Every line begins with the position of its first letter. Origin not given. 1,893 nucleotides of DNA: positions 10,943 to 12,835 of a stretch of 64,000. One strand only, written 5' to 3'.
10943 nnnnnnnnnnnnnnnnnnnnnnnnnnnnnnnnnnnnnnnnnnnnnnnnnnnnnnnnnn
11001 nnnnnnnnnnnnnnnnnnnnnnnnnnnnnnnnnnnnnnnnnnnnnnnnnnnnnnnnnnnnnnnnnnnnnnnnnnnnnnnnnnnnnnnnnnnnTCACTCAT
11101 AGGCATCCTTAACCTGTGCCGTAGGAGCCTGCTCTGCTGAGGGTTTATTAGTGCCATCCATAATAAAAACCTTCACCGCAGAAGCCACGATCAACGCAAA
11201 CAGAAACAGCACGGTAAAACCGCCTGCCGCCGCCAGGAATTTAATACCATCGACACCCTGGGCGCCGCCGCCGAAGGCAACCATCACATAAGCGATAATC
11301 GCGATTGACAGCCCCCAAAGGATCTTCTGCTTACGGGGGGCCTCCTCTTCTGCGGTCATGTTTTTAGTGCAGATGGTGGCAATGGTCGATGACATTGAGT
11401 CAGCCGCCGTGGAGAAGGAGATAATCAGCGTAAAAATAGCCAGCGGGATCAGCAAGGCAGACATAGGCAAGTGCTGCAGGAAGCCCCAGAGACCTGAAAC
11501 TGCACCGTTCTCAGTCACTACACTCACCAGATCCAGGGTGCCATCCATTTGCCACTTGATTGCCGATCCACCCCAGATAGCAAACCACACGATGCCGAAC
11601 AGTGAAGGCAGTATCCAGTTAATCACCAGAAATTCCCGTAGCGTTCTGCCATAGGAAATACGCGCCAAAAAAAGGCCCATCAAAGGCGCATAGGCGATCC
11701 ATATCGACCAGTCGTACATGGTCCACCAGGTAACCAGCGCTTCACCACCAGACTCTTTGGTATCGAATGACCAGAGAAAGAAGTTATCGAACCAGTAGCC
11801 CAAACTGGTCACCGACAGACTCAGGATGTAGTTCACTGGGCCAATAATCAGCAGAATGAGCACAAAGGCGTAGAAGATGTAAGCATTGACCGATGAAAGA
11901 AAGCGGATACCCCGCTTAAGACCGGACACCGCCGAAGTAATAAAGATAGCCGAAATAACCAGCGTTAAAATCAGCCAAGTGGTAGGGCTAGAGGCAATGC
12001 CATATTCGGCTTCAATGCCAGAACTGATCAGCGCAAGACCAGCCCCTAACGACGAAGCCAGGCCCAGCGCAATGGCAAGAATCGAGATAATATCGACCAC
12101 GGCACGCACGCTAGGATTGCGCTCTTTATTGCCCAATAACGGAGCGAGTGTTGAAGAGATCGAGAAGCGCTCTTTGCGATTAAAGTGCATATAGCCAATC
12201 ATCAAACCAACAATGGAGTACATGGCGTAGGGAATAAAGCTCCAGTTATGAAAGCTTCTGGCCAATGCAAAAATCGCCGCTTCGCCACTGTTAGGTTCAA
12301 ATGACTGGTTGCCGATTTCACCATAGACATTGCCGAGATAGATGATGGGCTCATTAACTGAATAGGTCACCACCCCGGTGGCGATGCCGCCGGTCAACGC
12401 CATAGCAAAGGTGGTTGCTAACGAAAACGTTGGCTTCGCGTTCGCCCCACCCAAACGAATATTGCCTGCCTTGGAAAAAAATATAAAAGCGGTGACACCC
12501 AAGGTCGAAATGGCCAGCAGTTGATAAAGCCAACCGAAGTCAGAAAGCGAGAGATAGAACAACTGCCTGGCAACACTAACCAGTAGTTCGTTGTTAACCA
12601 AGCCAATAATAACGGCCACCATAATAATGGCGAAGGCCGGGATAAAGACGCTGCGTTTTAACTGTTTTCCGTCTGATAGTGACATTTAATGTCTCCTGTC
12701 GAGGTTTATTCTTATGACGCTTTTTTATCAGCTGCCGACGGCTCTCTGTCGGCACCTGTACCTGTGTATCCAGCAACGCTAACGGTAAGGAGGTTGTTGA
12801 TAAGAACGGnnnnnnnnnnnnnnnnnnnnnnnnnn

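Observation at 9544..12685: MIO-less histidine-lyase paralog coupled to a BCCT transporter inside the hutU operon: candidate hercynine (histidine betaine) trimethylamine-lyase system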

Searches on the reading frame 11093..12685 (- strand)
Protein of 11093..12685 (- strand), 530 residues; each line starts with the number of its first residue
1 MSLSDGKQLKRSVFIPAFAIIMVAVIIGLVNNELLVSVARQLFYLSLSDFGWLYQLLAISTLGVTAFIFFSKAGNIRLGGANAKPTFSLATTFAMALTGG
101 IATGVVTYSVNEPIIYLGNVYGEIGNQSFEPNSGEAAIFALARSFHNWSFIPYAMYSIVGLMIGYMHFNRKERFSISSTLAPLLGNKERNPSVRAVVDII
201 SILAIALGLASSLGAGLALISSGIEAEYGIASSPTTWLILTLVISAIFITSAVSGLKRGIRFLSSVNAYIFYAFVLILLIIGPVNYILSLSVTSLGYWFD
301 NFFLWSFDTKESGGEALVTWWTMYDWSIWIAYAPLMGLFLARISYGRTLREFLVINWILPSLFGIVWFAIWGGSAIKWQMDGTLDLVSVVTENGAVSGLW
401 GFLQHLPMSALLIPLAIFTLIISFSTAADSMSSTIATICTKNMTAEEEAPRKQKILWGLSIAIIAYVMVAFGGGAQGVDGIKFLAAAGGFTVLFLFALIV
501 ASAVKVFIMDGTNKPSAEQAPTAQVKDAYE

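Call 6: search_protein_families(library=ncbifam, proteins=[window:11093-12685:-])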
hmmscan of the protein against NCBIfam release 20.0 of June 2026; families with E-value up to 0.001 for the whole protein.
window:11093-12685:- (530 aa): 5 families
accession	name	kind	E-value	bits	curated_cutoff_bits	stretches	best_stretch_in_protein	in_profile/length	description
NF047988.1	betaine_BCCT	equivalog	6.7e-98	328.3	650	1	13-505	2-479/483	glycine betaine uptake BCCT transporter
TIGR00842.1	bcct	subfamily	1.2e-90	304.5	407.55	1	51-508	1-450/452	BCCT family transporter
NF007399.1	PRK09928.1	subfamily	8.2e-67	225.7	695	1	8-523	10-514/675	choline BCCT transporter BetT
NF002887.1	PRK03356.1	equivalog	1.2e-60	205.6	541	1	9-505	9-494/497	L-carnitine/gamma-butyrobetaine antiporter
NF007412.0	PRK09950.1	equivalog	1.1e-50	172.7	647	1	18-495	17-486/536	BCCT family transporter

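Call 7: search_protein_families(library=pfam, proteins=[window:11093-12685:-])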
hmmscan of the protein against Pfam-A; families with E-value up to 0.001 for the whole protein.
window:11093-12685:- (530 aa): 1 family
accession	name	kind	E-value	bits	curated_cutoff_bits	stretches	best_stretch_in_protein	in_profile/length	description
PF02028.23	BCCT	-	1.2e-117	393.8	27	1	13-507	1-482/485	BCCT, betaine/carnitine/choline family transporter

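Call 61: search_solved_structures(query=window:11093-12685:-, max_evalue=1e-10, show_alignments=3)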
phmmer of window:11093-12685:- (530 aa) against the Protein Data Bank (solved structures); distinct sequences matched with E-value up to 1e-10: 20.
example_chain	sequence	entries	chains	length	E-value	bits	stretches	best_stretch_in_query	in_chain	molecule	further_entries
8zw8_A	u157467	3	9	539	4.1e-59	203.7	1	11-494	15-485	Trimethylamine transporter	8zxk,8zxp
4ain_A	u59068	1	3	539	2.4e-56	194.5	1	8-498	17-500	GLYCINE BETAINE TRANSPORTER BETP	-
2wit_A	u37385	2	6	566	2.9e-56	194.3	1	8-498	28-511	GLYCINE BETAINE TRANSPORTER BETP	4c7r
9hko_A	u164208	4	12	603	3.6e-56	194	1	8-498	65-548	Glycine betaine transporter BetP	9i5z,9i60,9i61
9gkk_A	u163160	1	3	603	3.6e-56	194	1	8-498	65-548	Glycine betaine transporter BetP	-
9i66_A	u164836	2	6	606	3.7e-56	194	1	8-498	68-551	Glycine betaine transporter BetP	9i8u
9hkl_A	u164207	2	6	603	9.6e-56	192.6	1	8-498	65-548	Glycine betaine transporter BetP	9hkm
3p03_A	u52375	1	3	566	1.8e-55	191.7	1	8-498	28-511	Glycine betaine transporter BetP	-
4doj_A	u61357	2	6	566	1.8e-55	191.7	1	8-498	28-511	Glycine betaine transporter BetP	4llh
21ff_A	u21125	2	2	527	3.4e-51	177.6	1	13-505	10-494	DddT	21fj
21fh_A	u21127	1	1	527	2.1e-50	174.9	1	13-505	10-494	DddT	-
21fi_D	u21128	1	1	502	5e-50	173.7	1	13-505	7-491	DddT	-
21fk_A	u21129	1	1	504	1.8e-49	171.9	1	13-504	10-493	DddT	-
8ybq_A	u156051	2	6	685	6e-46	160.3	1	38-512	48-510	BCCT family transporter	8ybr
9vbn_A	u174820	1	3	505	1.3e-44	155.9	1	27-499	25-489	High-affinity choline transport protein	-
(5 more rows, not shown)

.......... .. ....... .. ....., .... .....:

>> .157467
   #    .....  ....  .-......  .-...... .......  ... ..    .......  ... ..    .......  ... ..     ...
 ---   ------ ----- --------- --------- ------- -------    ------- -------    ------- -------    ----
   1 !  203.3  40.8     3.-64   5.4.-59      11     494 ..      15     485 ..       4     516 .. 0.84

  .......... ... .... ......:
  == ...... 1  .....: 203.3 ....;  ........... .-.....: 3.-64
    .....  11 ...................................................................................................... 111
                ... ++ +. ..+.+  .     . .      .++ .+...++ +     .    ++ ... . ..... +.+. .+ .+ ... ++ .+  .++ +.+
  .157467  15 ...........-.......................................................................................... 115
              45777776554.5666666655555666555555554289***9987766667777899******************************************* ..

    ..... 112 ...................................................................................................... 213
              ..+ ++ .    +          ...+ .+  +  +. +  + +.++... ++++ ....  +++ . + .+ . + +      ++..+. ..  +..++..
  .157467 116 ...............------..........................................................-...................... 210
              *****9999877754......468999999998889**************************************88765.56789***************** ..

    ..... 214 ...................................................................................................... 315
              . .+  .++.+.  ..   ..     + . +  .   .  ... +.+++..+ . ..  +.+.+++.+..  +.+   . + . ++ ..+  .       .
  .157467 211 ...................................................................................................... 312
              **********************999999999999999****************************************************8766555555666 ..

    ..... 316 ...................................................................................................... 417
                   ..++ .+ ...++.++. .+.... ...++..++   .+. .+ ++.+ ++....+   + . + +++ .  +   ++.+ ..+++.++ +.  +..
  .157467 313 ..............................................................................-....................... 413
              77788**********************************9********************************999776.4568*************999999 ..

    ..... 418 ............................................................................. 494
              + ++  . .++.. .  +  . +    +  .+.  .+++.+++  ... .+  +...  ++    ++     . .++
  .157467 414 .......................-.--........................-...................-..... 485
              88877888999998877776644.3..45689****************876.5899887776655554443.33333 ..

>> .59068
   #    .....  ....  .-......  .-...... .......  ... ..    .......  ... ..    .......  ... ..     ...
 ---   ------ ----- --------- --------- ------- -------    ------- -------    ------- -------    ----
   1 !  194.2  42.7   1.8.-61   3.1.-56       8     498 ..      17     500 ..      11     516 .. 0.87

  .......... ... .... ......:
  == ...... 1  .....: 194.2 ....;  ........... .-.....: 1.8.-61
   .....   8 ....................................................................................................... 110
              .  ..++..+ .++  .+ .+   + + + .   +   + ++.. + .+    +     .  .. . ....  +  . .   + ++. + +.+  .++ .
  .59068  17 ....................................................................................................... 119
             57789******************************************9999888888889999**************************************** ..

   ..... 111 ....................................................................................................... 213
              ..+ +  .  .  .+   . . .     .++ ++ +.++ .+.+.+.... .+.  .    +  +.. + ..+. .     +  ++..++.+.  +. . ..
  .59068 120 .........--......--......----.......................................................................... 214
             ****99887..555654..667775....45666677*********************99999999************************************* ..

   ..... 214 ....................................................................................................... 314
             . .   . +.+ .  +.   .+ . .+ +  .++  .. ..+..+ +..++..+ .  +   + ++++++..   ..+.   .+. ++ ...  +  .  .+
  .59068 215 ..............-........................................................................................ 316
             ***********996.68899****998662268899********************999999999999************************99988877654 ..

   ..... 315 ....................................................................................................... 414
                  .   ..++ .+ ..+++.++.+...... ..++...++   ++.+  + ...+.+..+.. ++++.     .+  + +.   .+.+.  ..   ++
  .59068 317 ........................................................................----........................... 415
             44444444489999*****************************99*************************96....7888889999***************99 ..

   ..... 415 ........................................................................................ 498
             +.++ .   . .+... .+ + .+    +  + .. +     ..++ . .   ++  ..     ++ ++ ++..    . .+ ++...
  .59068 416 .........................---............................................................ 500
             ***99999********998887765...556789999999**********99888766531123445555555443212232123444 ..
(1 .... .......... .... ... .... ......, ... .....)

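Call 86: find_related_loci(query=window:11093-12685:-, collection=genome_contigs, flank=3500)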
Query window:11093-12685:- (530 aa) in genome_contigs; peptide patterns used: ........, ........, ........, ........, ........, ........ (x = any residue, [..] = any of these).
172 stretches matched a pattern; 100 encode a relative of the query (tblastn E <= 1e-3); the best 80 are kept; 80 distinct loci.
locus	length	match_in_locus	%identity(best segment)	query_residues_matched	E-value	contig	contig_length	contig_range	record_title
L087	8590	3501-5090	97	1-530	0e+0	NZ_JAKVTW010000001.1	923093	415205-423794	Vreelandella neptunia strain HM116 1, whole genome shotgun sequence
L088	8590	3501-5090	95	1-530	0e+0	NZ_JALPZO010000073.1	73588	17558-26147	Vreelandella olivaria strain TC10 NODE_20_length_73588_cov_43.044_ID_39, whole genome shotgun sequence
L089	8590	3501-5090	94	1-530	0e+0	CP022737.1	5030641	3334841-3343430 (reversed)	Halomonas ventosae strain NRS2HaP1 genome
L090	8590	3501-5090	93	1-530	0e+0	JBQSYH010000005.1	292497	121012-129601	Halomonas sp. AOP13-D3-9 AOP13-D3-9_5, whole genome shotgun sequence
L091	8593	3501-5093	88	1-530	0e+0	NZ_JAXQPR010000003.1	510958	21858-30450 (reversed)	Halomonas sp. A29 Scaffold3, whole genome shotgun sequence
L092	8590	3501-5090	88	1-530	0e+0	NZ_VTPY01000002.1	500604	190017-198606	Billgrantia pellis strain L5 Scaffold1_2, whole genome shotgun sequence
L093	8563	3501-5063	81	1-524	0e+0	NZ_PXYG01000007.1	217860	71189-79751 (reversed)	Zobellella endophytica strain 59N8 ZB100006, whole genome shotgun sequence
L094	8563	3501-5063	80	1-524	0e+0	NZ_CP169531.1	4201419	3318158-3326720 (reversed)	Zobellella sp. DQSA1 chromosome, complete genome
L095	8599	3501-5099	79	1-530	0e+0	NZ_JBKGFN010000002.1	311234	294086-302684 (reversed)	Oceanisphaera submarina strain KMM 10153 NODE_2_length_311234_cov_98.063529, whole genome shotgun sequence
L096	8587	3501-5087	88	1-530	0e+0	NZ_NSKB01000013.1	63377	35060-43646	Halomonas salipaludis strain WRN001 contig13, whole genome shotgun sequence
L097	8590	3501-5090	78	1-530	0e+0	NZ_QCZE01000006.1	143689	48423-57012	Zobellella maritima strain 102-Py4 scaffold_6, whole genome shotgun sequence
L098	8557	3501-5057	77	1-520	0e+0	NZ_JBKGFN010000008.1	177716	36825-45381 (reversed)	Oceanisphaera submarina strain KMM 10153 NODE_8_length_177716_cov_100.977530, whole genome shotgun sequence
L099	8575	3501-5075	77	1-525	0e+0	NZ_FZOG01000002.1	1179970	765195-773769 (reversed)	Pseudomonas segetis strain CIP 108523, whole genome shotgun sequence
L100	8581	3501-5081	78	4-528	0e+0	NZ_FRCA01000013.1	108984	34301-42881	Halomonas cupida strain DSM 4740, whole genome shotgun sequence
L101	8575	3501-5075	76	1-525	0e+0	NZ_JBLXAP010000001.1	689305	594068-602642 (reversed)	MAG: Pseudomonas sp. isolate ES07-01 S07maxbin_out.001RE.5K@1, whole genome shotgun sequence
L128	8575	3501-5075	54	4-524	0e+0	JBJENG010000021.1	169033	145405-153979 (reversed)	MAG: Blautia sp. isolate LOHA32_bin.009 NODE_16_length_169033_cov_14.003255, whole genome shotgun sequence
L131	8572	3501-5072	53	4-527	0e+0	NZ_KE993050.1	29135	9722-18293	[Clostridium] symbiosum ATCC 14940 Scaffold950, whole genome shotgun sequence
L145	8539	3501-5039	54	4-516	0e+0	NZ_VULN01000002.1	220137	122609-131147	Acidaminococcus fermentans strain WCA-389-WT-5B seq2, whole genome shotgun sequence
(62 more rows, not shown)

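Call 99: search_protein_families(library=pfam, proteins=[L131:1438-3114:-, L131:7144-8139:-, L128:51-1400:+, L128:1468-3183:-, L145:99-1040:+, L145:1060-1680:+, L145:1763-3211:-, L145:6871-8175:+], max_evalue=0.00001)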
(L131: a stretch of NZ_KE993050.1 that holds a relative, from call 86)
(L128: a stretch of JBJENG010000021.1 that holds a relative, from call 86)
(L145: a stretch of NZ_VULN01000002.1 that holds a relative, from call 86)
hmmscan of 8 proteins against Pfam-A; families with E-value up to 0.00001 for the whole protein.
L131:1438-3114:- (558 aa): 5 families
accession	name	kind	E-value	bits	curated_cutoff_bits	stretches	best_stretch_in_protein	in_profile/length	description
PF00158.32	Sigma54_activat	-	3.9e-62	209.3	20.2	1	236-401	1-167/168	Sigma-54 interaction domain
PF14532.12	Sigma54_activ_2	-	2.7e-19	70.2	25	1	252-406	16-138/138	Sigma-54 interaction domain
PF25601.1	AAA_lid_14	-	1.1e-18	67.2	27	1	407-487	1-81/87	AAA+ ATPase lid domain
PF02954.25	HTH_8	-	1.7e-11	44.1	22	1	518-554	6-42/42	Bacterial regulatory protein, Fis family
PF07728.20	AAA_5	-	5.3e-08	33.4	22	1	260-379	2-125/139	AAA domain (dynein-related subfamily)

L131:7144-8139:- (331 aa): 1 family
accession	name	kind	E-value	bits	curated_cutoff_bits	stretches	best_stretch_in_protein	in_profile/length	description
PF02423.21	OCD_Mu_crystall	-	9.8e-56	189.4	24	1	7-322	7-313/314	Ornithine cyclodeaminase/mu-crystallin family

L128:51-1400:+ (449 aa): 1 family
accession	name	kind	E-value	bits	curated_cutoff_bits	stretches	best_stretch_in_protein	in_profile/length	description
PF00275.25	EPSP_synthase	-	2.5e-109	366.2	22.8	1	26-425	2-417/417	EPSP synthase (3-phosphoshikimate 1-carboxyvinyltransferase)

L128:1468-3183:- (571 aa): 5 families
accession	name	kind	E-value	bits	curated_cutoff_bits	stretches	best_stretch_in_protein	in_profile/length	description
PF00158.32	Sigma54_activat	-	1e-63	214.5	20.2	1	251-416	1-167/168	Sigma-54 interaction domain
PF25601.1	AAA_lid_14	-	1.5e-18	66.8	27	1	422-504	1-83/87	AAA+ ATPase lid domain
PF14532.12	Sigma54_activ_2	-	1.7e-18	67.6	25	1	265-421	14-138/138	Sigma-54 interaction domain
PF02954.25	HTH_8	-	2.7e-12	46.7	22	1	528-567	3-42/42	Bacterial regulatory protein, Fis family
PF07728.20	AAA_5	-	3.6e-07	30.7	22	1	275-396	2-126/139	AAA domain (dynein-related subfamily)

L145:99-1040:+ (313 aa): 1 family
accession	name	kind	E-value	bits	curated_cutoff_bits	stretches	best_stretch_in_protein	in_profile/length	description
PF01268.25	FTHFS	-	9.4e-142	473.5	27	1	1-313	244-556/556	Formate--tetrahydrofolate ligase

L145:1060-1680:+ (206 aa): 1 family
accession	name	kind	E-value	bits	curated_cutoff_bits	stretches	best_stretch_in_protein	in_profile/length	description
PF04961.17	FTCD_C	-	3.3e-68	229.4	24.5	1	7-187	1-181/182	Formiminotransferase-cyclodeaminase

L145:1763-3211:- (482 aa): 7 families
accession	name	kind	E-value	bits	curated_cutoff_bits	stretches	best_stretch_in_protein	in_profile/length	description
PF00158.32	Sigma54_activat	-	2.3e-63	213.3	20.2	1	155-319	2-167/168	Sigma-54 interaction domain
PF14532.12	Sigma54_activ_2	-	4e-25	89.1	25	1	155-324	1-138/138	Sigma-54 interaction domain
PF25601.1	AAA_lid_14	-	4.2e-18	65.4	27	1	325-400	1-76/87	AAA+ ATPase lid domain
PF02954.25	HTH_8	-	5.8e-10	39.2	22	1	441-478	5-42/42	Bacterial regulatory protein, Fis family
PF07728.20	AAA_5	-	2.2e-08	34.6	22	1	177-299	1-127/139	AAA domain (dynein-related subfamily)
PF07724.20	AAA_2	-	1.9e-06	28.5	27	1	176-288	4-115/166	AAA domain (Cdc48 subfamily)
PF01078.27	Mg_chelatase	-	4.8e-06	26.6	20.3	0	233-272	94-133/207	Magnesium chelatase, subunit ChlI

L145:6871-8175:+ (434 aa): 3 families
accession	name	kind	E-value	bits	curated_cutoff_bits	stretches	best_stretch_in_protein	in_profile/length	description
PF03553.21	Na_H_antiporter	-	1.2e-59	202.5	23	1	146-425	2-297/303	Na+/H+ antiporter family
PF13726.12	Na_H_antiport_2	-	2.1e-26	92.3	29.8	1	6-92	1-87/87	Na+-H+ antiporter family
PF03600.22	CitMHS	-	2.4e-07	30.6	31.9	0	23-209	9-184/336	Citrate transporter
